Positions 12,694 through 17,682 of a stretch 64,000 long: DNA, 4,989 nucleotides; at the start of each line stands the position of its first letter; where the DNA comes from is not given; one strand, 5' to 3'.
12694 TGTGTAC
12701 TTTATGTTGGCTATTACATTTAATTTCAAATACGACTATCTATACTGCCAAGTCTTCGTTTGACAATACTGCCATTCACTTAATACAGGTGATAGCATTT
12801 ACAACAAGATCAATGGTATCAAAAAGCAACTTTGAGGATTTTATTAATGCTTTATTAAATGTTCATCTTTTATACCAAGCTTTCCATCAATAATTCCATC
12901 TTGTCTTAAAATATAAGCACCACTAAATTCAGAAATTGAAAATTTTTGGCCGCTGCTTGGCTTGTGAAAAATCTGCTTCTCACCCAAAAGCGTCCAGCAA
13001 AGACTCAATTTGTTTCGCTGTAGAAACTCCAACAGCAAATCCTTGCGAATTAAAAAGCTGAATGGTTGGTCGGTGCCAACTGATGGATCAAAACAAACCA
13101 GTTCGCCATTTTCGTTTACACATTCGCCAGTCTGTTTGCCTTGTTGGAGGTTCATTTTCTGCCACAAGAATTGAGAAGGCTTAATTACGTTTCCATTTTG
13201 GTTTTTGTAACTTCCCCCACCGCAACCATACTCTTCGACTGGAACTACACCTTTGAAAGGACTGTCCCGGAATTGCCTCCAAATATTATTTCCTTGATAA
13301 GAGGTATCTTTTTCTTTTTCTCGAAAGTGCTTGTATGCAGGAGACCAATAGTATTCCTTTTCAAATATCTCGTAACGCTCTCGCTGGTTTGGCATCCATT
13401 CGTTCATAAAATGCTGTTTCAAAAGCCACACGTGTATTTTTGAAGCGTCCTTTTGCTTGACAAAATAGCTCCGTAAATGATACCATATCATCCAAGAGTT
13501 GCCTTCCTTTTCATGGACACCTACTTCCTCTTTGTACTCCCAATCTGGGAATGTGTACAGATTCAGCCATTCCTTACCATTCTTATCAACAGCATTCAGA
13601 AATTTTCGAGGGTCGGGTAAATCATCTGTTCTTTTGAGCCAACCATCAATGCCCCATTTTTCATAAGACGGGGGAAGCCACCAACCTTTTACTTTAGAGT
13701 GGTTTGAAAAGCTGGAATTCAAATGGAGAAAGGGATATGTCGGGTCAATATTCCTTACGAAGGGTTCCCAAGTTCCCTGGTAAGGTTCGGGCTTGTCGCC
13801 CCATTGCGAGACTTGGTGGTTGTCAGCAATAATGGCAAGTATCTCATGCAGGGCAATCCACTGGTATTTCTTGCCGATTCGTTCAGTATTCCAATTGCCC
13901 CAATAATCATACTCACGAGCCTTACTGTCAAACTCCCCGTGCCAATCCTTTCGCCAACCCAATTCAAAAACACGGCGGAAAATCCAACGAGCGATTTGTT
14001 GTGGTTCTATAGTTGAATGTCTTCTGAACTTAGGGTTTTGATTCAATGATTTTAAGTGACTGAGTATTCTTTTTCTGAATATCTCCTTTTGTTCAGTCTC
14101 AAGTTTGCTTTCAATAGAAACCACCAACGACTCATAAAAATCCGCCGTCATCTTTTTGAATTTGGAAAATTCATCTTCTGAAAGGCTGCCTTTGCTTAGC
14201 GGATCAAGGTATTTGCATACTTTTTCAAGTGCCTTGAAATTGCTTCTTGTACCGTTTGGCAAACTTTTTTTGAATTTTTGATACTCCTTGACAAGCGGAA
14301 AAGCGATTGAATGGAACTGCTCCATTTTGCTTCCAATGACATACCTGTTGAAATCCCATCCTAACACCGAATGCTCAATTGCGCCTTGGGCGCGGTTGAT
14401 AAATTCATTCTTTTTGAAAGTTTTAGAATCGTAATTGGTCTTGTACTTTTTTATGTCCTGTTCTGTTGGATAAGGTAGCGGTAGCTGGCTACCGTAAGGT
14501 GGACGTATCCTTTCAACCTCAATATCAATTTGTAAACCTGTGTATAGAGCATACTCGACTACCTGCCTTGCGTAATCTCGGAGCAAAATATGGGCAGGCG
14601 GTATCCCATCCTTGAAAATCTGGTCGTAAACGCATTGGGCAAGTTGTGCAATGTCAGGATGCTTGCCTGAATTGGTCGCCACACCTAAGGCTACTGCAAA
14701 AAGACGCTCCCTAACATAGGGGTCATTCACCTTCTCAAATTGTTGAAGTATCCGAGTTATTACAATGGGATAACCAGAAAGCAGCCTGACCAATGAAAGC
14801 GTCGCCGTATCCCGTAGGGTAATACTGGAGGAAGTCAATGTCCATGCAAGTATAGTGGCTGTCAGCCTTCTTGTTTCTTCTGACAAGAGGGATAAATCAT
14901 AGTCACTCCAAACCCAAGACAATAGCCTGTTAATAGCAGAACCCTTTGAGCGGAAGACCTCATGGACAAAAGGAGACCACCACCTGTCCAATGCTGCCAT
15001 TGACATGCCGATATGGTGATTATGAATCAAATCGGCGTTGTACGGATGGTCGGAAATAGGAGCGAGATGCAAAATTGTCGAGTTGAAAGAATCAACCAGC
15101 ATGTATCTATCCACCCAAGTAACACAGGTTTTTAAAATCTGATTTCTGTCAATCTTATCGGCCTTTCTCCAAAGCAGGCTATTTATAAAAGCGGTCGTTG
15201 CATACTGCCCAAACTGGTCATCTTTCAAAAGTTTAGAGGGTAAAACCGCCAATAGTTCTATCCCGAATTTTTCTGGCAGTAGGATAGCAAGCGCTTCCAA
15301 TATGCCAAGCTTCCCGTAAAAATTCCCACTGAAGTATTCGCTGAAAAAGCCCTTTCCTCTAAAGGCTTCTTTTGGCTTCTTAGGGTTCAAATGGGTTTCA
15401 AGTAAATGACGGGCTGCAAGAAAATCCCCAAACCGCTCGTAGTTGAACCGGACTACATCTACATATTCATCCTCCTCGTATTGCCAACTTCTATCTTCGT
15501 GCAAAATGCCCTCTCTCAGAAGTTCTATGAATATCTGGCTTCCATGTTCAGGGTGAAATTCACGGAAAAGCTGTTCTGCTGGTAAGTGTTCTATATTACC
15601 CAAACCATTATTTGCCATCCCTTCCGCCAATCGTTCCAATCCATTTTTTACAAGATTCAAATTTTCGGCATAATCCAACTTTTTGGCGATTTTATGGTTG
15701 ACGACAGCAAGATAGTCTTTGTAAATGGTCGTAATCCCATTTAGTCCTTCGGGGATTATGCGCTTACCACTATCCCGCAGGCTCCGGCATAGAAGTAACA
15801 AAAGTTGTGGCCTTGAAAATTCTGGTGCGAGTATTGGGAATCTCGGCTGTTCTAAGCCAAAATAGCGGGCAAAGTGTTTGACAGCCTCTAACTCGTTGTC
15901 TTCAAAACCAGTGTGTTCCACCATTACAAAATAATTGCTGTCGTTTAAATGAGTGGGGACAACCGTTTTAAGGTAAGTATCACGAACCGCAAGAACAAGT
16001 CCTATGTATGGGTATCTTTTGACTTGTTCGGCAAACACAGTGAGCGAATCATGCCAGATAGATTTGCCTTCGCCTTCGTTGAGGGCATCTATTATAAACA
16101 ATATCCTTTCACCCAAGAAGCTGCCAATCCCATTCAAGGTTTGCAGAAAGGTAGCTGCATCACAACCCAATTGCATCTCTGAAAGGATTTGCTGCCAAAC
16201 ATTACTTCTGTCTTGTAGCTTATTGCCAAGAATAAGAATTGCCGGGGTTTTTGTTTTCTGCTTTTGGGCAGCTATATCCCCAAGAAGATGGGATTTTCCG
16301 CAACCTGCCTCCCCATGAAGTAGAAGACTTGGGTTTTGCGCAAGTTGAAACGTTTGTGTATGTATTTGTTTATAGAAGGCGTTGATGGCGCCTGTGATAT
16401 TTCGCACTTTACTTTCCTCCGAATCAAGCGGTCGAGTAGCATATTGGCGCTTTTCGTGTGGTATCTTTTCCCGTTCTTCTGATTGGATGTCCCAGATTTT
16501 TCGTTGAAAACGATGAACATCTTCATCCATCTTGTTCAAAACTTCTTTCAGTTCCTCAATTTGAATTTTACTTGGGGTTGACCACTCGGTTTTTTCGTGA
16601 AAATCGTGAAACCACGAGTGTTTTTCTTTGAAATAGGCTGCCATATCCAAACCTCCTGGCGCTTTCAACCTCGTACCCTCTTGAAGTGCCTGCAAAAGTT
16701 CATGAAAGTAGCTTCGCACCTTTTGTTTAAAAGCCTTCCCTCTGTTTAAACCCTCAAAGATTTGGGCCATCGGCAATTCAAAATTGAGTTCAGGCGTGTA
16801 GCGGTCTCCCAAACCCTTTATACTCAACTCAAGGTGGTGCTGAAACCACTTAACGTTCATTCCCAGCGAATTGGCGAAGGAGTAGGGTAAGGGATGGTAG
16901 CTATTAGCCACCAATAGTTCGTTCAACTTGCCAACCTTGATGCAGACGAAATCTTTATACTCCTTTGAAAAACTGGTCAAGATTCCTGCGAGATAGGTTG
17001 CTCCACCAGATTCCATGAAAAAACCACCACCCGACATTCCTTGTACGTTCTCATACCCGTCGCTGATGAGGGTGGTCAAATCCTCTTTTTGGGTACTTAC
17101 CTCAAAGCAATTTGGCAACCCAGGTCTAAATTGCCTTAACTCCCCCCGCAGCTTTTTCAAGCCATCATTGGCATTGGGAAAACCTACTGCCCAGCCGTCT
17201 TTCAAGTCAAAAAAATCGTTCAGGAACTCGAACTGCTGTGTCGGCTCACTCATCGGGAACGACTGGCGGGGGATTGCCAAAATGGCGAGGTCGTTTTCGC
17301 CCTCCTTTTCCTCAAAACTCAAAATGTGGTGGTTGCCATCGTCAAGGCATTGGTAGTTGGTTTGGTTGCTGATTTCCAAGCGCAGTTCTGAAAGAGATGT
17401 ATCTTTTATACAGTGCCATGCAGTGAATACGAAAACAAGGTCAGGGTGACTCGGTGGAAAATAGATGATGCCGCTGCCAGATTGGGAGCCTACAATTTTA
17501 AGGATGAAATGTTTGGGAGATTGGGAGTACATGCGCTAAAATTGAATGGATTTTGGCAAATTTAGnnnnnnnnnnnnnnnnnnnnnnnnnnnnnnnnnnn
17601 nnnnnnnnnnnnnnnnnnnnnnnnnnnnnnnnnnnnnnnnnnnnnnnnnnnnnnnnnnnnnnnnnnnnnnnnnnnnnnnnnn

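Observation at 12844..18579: Two-gene island: MBL-fold hydrolase + 1562-aa trypsin-like protease/P-loop NTPase giant protein (candidate anti-phage STAND-type system; AVAST type 1-like but without a third gene)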

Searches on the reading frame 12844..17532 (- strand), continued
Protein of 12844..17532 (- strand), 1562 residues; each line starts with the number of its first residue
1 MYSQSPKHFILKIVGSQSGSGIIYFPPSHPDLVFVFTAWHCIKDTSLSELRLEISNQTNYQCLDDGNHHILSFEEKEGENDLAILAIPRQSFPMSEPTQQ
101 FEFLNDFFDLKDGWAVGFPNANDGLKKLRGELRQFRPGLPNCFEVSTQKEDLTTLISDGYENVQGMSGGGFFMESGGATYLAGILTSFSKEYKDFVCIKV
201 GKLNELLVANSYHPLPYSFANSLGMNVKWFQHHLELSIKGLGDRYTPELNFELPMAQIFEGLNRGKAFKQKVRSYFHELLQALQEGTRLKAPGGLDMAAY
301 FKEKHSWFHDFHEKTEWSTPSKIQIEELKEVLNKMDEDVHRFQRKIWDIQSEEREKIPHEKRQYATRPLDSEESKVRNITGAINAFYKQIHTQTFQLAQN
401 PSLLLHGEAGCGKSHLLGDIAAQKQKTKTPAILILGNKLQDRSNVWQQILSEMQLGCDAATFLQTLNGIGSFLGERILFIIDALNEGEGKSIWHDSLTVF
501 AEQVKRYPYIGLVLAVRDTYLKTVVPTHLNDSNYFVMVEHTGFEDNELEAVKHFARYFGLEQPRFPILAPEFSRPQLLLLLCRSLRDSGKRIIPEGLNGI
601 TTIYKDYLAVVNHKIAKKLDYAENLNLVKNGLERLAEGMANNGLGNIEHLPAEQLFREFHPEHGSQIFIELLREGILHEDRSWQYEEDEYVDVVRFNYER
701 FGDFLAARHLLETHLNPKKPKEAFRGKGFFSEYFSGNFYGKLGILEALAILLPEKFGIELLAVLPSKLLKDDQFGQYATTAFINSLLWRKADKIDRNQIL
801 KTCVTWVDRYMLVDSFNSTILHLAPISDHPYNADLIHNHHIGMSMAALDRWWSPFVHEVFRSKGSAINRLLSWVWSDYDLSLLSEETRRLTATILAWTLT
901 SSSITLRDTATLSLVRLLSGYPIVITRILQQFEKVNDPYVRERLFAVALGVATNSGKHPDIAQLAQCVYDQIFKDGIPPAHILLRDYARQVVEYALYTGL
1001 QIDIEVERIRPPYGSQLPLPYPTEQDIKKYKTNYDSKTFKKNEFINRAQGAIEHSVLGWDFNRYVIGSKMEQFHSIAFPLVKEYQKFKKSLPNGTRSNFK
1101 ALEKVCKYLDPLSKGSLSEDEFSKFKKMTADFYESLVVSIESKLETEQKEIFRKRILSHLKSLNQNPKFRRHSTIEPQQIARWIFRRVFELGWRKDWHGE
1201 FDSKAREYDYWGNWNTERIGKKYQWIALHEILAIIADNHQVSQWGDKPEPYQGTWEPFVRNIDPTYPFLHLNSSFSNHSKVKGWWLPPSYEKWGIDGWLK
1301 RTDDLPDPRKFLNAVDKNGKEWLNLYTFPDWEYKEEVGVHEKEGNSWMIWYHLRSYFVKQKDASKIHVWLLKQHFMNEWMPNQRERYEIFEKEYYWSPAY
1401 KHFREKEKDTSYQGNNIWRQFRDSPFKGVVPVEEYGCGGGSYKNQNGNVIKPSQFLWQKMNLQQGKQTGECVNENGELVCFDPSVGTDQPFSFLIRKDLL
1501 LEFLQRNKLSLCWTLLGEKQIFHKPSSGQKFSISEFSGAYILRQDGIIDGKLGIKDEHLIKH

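Call 52: find_encoding_contigs(protein=P0012, flank=6000, max_places=2)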
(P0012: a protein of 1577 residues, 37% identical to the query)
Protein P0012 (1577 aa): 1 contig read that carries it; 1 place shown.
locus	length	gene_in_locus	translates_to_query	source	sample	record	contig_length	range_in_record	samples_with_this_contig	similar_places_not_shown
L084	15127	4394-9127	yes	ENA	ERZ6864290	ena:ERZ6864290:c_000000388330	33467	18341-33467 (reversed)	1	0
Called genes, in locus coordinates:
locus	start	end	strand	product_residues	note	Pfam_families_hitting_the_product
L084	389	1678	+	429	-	PF17293:Arm-DNA-bind_5, PF13102:Phage_int_SAM_5, PF00589:Phage_integrase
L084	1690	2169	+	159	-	-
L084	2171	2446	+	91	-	-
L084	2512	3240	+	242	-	-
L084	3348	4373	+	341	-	PF00753:Lactamase_B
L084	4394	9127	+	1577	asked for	PF13365:Trypsin_2 (weak)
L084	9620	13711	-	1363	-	PF24883:NPHP3_N (faint)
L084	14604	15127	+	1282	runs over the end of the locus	PF24606:CEMIP_beta-hel (faint), PF22633:F5_F8_type_C_2 (faint), PF18962:Por_Secre_tail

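Call 53: find_encoding_contigs(protein=P0016, flank=6000, max_places=2)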
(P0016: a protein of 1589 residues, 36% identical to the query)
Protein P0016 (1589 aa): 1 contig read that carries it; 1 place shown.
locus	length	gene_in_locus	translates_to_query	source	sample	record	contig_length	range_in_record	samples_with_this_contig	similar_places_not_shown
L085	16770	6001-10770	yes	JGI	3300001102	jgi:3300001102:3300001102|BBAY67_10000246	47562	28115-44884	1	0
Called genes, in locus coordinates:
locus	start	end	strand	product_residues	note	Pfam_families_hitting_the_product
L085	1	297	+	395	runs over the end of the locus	PF05762:VWA_CoxE (weak)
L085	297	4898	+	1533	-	PF00805:Pentapeptide (weak), PF13576:Pentapeptide_3 (faint), PF13599:Pentapeptide_4, PF00805:Pentapeptide (weak), PF13599:Pentapeptide_4, PF00931:NB-ARC (weak), PF05729:NACHT (weak), PF00656:Peptidase_C14, +1 more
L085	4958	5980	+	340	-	PF23023:Anti-Pycsar_Apyc1 (weak), PF00753:Lactamase_B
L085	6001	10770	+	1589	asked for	PF13365:Trypsin_2 (weak)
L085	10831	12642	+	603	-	PF03235:GmrSD_N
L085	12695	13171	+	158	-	-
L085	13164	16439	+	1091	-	PF00515:TPR_1 (faint), PF01535:PPR (faint), PF07719:TPR_2 (faint), PF13374:TPR_10 (faint), PF13424:TPR_12 (weak), PF17874:TPR_MalT (weak), PF13424:TPR_12, PF12770:CHAT, +6 more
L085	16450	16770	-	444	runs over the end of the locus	PF01844:HNH, PF14279:HNH_5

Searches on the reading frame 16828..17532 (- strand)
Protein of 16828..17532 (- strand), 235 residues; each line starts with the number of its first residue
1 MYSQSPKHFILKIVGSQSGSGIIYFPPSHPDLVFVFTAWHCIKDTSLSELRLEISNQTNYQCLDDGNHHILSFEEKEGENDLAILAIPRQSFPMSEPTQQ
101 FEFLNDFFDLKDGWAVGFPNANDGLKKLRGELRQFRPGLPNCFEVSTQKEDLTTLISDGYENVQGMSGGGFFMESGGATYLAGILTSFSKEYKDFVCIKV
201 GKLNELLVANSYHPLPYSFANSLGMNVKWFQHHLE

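Call 41: search_solved_structures(query=A3, max_evalue=1, show_alignments=1)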
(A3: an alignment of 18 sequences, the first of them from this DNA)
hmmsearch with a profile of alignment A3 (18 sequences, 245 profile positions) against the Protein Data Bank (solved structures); distinct sequences matched with E-value up to 1: 100 (the best 60 are shown).
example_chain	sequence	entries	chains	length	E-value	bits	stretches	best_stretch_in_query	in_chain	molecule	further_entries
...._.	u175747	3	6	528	5e-14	55.5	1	10-226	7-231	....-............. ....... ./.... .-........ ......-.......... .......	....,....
9i2h_H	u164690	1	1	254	7.1e-05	25.6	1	38-193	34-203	Activated factor Xa heavy chain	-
2y5f_A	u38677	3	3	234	0.00013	24.7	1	38-193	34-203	ACTIVATED FACTOR XA HEAVY CHAIN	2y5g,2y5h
2bok_A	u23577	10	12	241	0.00014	24.6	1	38-193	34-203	COAGULATION FACTOR X | ACTIVATED FACTOR XA HEAVY CHAIN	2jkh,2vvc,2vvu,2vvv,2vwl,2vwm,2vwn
1mq5_A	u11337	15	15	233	0.00017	24.4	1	38-193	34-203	COAGULATION FACTOR X HEAVY CHAIN | Coagulation factor X, HEAVY CHAIN | Coagulation factor X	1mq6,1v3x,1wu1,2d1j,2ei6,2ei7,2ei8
1fjs_A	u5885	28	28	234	0.00017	24.3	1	38-193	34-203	COAGULATION FACTOR XA | Coagulation factor X | Coagulation factor X (EC 3.4.21.6) (Stuart factor) (Stuart-Prower factor)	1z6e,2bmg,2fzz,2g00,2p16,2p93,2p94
1g2l_A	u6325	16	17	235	0.00017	24.3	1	38-193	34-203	COAGULATION FACTOR X | COAGULATION FACTOR XA | BLOOD COAGULATION FACTOR XA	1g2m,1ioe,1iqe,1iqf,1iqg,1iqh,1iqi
3ens_B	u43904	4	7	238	0.00018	24.3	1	38-193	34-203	Activated factor Xa heavy chain | Coagulation factor X | PROTEIN (Coagulation factor X)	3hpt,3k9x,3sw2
6kd5_B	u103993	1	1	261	0.00018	24.2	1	34-193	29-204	Transmembrane protease serine 13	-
1hcg_A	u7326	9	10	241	0.00018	24.2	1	38-193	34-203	BLOOD COAGULATION FACTOR XA | ACTIVATED FACTOR XA HEAVY CHAIN | Coagulation Factor X heavy chain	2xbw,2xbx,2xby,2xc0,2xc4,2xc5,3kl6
2bq6_B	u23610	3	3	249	0.00021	24.1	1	38-193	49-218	FACTOR XA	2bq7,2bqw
9i24_H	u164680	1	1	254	0.00021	24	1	38-193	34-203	Activated factor Xa heavy chain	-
1ezq_A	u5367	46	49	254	0.00022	24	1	38-193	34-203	COAGULATION FACTOR XA | Blood coagulation factor Xa | COAGULATION FACTOR XA, HEAVY CHAIN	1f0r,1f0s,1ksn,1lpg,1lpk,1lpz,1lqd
1c5m_D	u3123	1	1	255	0.00022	24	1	38-193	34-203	PROTEIN (COAGULATION FACTOR X)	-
6bqm_A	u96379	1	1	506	0.00043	23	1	40-136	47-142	serine protease VesC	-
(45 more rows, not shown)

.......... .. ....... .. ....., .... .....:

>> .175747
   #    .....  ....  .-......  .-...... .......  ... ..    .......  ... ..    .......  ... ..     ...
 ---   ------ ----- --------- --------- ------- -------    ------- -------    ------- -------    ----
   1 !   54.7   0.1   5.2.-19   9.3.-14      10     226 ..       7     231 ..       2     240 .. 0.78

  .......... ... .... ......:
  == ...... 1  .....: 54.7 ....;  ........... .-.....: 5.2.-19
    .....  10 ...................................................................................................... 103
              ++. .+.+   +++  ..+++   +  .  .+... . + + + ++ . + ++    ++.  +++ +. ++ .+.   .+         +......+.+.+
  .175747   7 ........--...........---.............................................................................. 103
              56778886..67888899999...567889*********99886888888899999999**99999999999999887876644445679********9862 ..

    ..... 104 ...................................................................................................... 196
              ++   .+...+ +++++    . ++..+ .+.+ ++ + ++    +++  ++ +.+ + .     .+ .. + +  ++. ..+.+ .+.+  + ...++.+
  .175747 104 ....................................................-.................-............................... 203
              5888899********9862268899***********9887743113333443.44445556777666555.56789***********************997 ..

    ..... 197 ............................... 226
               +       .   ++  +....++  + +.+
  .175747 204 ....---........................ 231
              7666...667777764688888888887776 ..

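Call 42: search_protein_families(library=pfam, alignment_id=A3, max_evalue=0.1)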
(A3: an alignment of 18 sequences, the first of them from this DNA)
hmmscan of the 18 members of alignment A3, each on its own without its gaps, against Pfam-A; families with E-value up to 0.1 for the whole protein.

A. member 1, seq(235 aa): 2 families
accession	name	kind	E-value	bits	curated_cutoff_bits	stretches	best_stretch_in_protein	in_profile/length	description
PF13365.12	Trypsin_2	-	1.6e-05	26.1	27.6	1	19-176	1-139/144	Trypsin-like peptidase domain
PF00089.32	Trypsin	-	0.0013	19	20.6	1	34-188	36-198/220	Trypsin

B. families by the number of members that match (of 18 scanned): 3 families
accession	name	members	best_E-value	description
PF13365.12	Trypsin_2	15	1.6e-08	Trypsin-like peptidase domain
PF00089.32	Trypsin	12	2.8e-06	Trypsin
PF19209.5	CoV_S1_C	2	0.019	Coronavirus spike glycoprotein S1, C-terminal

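Call 58: predict_structure(alignment_id=A3)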
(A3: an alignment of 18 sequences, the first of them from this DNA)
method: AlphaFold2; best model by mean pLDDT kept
length: 235 residues; sequences in the alignment: 18
mean_pLDDT: 87.7   pTM: 0.88
mean pLDDT of the five models: 87.7, 86.6, 84.0, 84.0, 78.9
residues with pLDDT >= 90: 134; 70-90: 82; 50-70: 16; < 50: 3
segments of 3 or more residues with pLDDT < 50: 1-3
pLDDT, mean of each block of 10 residues (from residue 1): 63 93 95 97 93 84 93 89 97 88 82 91 82 82 90 70 91 89 92 90 95 91 81 81
secondary structure, 60 per line:
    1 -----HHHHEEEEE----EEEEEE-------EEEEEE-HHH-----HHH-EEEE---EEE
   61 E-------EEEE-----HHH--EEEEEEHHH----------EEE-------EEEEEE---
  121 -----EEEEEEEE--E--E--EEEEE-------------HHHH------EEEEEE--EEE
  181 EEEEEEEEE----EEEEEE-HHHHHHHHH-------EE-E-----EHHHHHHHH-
elements in order: H6-9 E10-14 E19-24 E32-37 E51-54 E58-61 E69-72 E83-88 E102-104 E112-117 E126-133 E142-146 H160-163 E170-175 E178-189 E194-199 H201-209 H227-234

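Call 64: fold_search(model_id=the predicted structure, library=pdb)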
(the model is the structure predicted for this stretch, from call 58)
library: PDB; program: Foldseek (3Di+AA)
matches with E <= 10: 1431; with E <= 0.001: 888
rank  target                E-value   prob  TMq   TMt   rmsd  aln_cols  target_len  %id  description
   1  3lt3_A                3.7e-09  1.00  0.57  0.65   5.2       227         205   14  Crystal structure of Rv3671c from M. tuberculosis H37Rv, Ser343Ala mutant, inactive form (released 2010-11-03)
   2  3k6z_A                6.8e-09  1.00  0.57  0.66   4.2       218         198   16  Crystal structure of Rv3671c protease, inactive form (released 2010-10-13)
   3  3k6z_B                8.4e-09  1.00  0.56  0.66   4.2       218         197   15  Crystal structure of Rv3671c protease, inactive form (released 2010-10-13)
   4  9hek_F                3.6e-08  1.00  0.62  0.59   4.1       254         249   12  Trimeric CD163 bound to human haptoglobin-haemoglobin complex (released 2025-07-02)
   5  9hej_F                1.1e-07  1.00  0.61  0.50   4.7       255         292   12  Dimeric CD163 bound to human haptoglobin-haemoglobin complex (released 2025-07-02)
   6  1zpz                  1.1e-07  1.00  0.60  0.60   5.1       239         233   16  Factor XI catalytic domain complexed with N-((R)-1-(4-bromophenyl)ethyl)urea-Asn-Val-Arg-alpha-ketothiazole (released 2006-05-09)
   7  4iw4_E                1.2e-07  1.00  0.58  0.56   5.6       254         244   15  Crystal structure of the serine protease domain of MASP-3 in complex with ecotin (released 2013-06-19)
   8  3lt3_B                1.3e-07  1.00  0.55  0.64   4.6       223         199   14  Crystal structure of Rv3671c from M. tuberculosis H37Rv, Ser343Ala mutant, inactive form (released 2010-11-03)
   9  5y28_C                1.5e-07  1.00  0.55  0.47   4.5       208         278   19  Crystal structure of H. pylori HtrA with PDZ2 deletion (released 2018-08-15)
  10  3k6y                  1.5e-07  1.00  0.59  0.61   9.2       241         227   14  Crystal structure of Rv3671c protease from M. tuberculosis, active form (released 2010-10-13)
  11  2win_I                1.5e-07  1.00  0.54  0.27   6.9       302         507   12  C3 convertase (C3bBb) stabilized by SCIN (released 2009-06-09)
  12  6kd5_B                1.7e-07  1.00  0.62  0.61   4.9       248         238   18  Crystal structure of the extracellular domain of MSPL/TMPRSS13 in complex with dec-RVKR-cmk inhibitor (released 2020-06-24)
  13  2bm2_A                2.1e-07  1.00  0.62  0.60   4.7       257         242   16  human beta-II tryptase in complex with 4-(3-Aminomethyl-phenyl)- piperidin-1-yl-(5-phenethyl- pyridin-3-yl)-methanone (released 2005-03-22)
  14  6m3b_A                2.1e-07  1.00  0.61  0.62   4.8       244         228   14  hAPC-c25k23 Fab complex (released 2020-07-08)
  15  4mvn_A                2.2e-07  1.00  0.59  0.69   4.2       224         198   15  Crystal structure of the staphylococcal serine protease SplA in complex with a specific phosphonate inhibitor (released 2014-01-22)
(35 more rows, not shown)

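Call 66: search_protein_families(library=ncbifam, proteins=[window:16828-17532:-], max_evalue=0.1)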
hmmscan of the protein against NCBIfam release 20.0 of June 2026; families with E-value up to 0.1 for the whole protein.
window:16828-17532:- (235 aa): 0 families
